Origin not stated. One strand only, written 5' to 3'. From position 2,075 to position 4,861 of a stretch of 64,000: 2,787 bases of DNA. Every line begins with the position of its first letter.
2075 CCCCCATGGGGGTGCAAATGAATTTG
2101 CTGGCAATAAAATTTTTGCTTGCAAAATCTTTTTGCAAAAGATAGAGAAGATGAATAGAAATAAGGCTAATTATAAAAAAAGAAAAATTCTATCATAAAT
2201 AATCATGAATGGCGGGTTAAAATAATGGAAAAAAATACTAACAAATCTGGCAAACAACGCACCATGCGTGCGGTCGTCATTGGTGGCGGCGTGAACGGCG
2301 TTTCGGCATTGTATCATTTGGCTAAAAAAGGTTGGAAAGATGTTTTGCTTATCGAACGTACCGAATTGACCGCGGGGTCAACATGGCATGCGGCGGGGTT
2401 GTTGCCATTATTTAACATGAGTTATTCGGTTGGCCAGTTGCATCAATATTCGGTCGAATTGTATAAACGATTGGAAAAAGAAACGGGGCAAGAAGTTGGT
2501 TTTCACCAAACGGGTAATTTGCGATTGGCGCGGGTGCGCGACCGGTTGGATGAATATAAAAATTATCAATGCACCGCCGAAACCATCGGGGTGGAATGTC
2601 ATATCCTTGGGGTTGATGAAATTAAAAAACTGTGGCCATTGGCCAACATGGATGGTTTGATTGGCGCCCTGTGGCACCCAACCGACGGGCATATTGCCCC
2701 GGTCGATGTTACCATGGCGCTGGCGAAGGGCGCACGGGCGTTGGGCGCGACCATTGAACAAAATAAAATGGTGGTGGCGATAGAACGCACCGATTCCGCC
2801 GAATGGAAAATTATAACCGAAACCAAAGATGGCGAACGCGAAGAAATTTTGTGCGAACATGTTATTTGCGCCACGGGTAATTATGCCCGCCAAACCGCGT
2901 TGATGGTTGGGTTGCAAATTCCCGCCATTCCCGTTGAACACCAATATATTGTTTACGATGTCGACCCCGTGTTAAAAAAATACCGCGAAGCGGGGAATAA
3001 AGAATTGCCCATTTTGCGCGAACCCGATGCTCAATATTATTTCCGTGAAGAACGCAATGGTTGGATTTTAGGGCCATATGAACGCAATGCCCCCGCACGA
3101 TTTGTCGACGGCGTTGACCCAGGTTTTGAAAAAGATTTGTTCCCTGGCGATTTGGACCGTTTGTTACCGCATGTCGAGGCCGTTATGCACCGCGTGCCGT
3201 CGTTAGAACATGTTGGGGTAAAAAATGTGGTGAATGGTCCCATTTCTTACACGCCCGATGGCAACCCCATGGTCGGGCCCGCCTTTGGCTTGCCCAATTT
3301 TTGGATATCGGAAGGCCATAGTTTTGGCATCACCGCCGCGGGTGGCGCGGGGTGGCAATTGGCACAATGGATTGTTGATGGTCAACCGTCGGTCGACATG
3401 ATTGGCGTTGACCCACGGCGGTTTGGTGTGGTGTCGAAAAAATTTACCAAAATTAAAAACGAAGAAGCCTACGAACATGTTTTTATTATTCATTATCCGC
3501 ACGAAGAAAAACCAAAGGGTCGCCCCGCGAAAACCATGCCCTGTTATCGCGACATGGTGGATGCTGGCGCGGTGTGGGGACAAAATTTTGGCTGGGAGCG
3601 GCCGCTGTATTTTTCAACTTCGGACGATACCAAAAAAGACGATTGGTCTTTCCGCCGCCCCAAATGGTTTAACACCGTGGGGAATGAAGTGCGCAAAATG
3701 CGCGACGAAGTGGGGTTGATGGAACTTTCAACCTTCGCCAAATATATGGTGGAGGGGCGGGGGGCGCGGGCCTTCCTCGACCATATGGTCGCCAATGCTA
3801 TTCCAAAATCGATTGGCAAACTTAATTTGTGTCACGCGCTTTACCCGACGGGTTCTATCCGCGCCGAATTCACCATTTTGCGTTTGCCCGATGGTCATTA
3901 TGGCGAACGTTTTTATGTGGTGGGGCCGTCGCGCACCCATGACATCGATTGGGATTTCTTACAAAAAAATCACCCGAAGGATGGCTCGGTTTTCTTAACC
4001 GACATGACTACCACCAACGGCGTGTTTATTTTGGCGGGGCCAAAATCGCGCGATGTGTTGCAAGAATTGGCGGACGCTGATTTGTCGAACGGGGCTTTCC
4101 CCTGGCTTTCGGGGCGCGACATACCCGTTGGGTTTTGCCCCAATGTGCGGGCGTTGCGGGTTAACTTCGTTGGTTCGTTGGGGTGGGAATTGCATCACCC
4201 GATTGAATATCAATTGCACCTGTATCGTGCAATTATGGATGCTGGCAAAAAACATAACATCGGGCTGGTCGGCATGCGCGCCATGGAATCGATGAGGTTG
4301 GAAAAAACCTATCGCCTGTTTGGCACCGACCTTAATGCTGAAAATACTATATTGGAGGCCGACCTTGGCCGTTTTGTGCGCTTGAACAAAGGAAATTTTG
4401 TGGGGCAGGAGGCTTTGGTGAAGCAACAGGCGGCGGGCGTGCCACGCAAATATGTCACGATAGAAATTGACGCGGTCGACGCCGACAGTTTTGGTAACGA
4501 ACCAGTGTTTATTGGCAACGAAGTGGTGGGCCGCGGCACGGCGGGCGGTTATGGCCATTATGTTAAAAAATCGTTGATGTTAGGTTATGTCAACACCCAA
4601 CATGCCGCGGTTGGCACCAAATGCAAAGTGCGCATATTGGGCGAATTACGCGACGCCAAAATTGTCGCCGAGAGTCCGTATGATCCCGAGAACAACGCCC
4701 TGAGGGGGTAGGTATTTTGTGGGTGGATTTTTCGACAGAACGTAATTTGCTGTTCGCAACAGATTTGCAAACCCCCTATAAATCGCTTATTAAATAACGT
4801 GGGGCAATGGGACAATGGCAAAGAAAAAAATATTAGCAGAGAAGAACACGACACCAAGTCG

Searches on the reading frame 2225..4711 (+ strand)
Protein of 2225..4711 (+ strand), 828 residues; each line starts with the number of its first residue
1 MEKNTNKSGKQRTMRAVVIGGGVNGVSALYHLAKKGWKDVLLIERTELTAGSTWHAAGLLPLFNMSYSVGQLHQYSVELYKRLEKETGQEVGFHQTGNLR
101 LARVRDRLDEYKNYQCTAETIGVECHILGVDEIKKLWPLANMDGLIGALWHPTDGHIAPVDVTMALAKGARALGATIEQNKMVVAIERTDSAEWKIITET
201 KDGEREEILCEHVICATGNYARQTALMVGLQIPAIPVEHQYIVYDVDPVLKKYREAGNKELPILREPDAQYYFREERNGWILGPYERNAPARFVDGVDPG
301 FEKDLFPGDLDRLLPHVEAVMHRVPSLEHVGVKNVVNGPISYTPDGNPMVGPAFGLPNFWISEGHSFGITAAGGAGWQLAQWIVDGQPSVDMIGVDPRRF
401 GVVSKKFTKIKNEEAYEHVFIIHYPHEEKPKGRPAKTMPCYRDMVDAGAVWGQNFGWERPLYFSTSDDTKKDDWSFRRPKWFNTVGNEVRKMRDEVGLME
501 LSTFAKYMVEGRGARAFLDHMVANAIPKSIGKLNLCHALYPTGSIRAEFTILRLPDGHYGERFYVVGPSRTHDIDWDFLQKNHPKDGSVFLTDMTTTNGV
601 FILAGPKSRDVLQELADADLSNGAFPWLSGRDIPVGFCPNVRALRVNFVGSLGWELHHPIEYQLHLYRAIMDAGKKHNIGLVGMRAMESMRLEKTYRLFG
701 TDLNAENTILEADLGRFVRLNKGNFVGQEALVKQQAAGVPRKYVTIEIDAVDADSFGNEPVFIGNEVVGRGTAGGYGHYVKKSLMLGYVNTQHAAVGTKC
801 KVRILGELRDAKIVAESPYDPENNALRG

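Call 4: search_protein_families(library=pfam, proteins=[window:2225-4711:+])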
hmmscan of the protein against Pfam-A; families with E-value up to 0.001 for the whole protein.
window:2225-4711:+ (828 aa): 10 families
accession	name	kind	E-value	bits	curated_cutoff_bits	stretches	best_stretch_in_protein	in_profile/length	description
PF01266.30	DAO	-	1.3e-64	219.4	27.9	1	16-382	2-353/353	FAD dependent oxidoreductase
PF01571.26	GCV_T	-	1e-58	199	25.6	1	441-716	2-254/255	Aminomethyltransferase folate-binding domain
PF08669.17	GCV_T_C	-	1.3e-15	57.5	25.9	1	741-820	1-80/80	Glycine cleavage T-protein C-terminal barrel domain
PF16350.10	FAO_M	-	5.2e-14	52.6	27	1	385-437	1-55/56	FAD dependent oxidoreductase central domain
PF07992.20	Pyr_redox_2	-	8.8e-06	25.8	26.1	0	15-61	2-42/291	Pyridine nucleotide-disulphide oxidoreductase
PF00890.30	FAD_binding_2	-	2e-05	24.4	20.4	1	16-222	2-206/414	FAD binding domain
PF01494.25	FAD_binding_3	-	2.4e-05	24.2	22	1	16-219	4-159/349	FAD binding domain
PF13738.12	Pyr_redox_3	-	5.3e-05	23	30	0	17-49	1-33/305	Pyridine nucleotide-disulphide oxidoreductase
PF12831.13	FAD_oxidored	-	0.00066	19.5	27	0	17-218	3-145/416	FAD dependent oxidoreductase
PF13450.12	NAD_binding_8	-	0.00096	19.8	21.9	0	18-51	1-33/68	NAD(P)-binding Rossmann-like domain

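Call 6: search_protein_families(library=ncbifam, proteins=[window:2225-4708:+])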
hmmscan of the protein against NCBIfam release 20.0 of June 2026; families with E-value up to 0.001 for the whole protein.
window:2225-4708:+ (828 aa): 32 families (the best 25 are shown)
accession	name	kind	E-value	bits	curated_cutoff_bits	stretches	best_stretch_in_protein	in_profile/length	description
TIGR01372.1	soxA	subfamily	6.5e-43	146.7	1164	1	434-827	606-995/996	sarcosine oxidase subunit alpha family protein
NF001567.0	PRK00389.1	subfamily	5.8e-37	127.5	300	1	476-820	25-354/359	glycine cleavage system aminomethyltransferase GcvT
TIGR00528.1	gcvT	equivalog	4.1e-32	111.5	235.85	1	477-815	24-356/362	glycine cleavage system aminomethyltransferase GcvT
TIGR02352.1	thiamin_ThiO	equivalog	2.9e-28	99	250.8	1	17-241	2-222/351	glycine oxidase ThiO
NF053776.1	TmaoDeMthMsil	equivalog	1.8e-27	96.2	1100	1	479-824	410-759/763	trimethylamine N-oxide demethylase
NF010093.0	PRK13579.1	equivalog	1.1e-24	87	459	1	487-814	43-359/371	glycine cleavage system aminomethyltransferase GcvT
NF001933.0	PRK00711.1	subfamily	5.2e-23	81.7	383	3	71-238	110-274/429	D-amino acid dehydrogenase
TIGR01373.1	soxB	subfamily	1.2e-18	67.2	529.45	1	12-243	29-262/407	sarcosine oxidase subunit beta family protein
NF008425.0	PRK11259.1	equivalog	2.7e-18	66.1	257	1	13-247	4-229/377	N-methyl-L-tryptophan oxidase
TIGR01377.1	soxA_mon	subfamily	4.9e-16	58.5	479.65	1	16-393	3-368/381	amino oxidase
TIGR03377.1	glycerol3P_GlpA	equivalog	5.9e-15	54.8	552.8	1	16-245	2-228/530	anaerobic glycerol-3-phosphate dehydrogenase subunit GlpA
TIGR03364.1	HpnW_proposed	hypoth_equivalog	3.1e-13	49.5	285.1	1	15-189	2-175/365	TIGR03364 family FAD-dependent oxidoreductase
NF009133.0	PRK12486.1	equivalog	6.4e-13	48.3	410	1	660-815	210-365/369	dimethylsulfoniopropionate demethylase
TIGR03197.1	MnmC_Cterm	equivalog_domain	1.4e-12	47.4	174.2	1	16-225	2-207/400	FAD-dependent 5-carboxymethylaminomethyl-2-thiouridine(34) oxidoreductase MnmC1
NF008313.0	PRK11101.1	equivalog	6.4e-12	44.8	425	1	10-244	5-236/548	anaerobic glycerol-3-phosphate dehydrogenase subunit A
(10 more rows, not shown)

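Call 35: find_related_loci(query=window:2225-4708:+, collection=metagenome_contigs, flank=10000)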
Query window:2225-4708:+ (828 aa) in metagenome_contigs; peptide patterns used: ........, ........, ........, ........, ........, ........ (x = any residue, [..] = any of these).
349 stretches matched a pattern; 1 encode a relative of the query (tblastn E <= 1e-3); 1 distinct loci.
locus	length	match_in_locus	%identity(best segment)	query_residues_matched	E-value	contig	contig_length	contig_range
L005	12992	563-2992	78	15-827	0e+0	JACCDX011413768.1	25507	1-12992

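Call 39: search_protein_families(library=pfam, proteins=[L005:2998-4314:+, L005:4318-6294:-, L005:109-453:-])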
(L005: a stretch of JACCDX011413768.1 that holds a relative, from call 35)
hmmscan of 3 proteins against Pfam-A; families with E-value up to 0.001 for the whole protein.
L005:2998-4314:+ (439 aa): 1 family
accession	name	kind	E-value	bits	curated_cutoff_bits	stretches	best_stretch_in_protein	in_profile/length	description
PF06253.16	MTTB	-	3.3e-26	91.8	25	1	193-438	222-470/500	Trimethylamine methyltransferase (MTTB)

L005:4318-6294:- (658 aa): 4 families
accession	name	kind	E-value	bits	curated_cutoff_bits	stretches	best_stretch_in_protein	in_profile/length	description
PF00733.27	Asn_synthase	-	1.5e-68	232.5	21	1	278-652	4-354/354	Asparagine synthase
PF13537.11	GATase_7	-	5.5e-40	136.6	25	1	78-196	2-122/123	Glutamine amidotransferase domain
PF13522.11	GATase_6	-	4e-34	117.9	27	1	72-191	11-130/130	Glutamine amidotransferase domain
PF12481.13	DUF3700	-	5.3e-05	23.2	27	1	61-195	42-176/228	Aluminium induced protein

L005:109-453:- (114 aa): 0 families
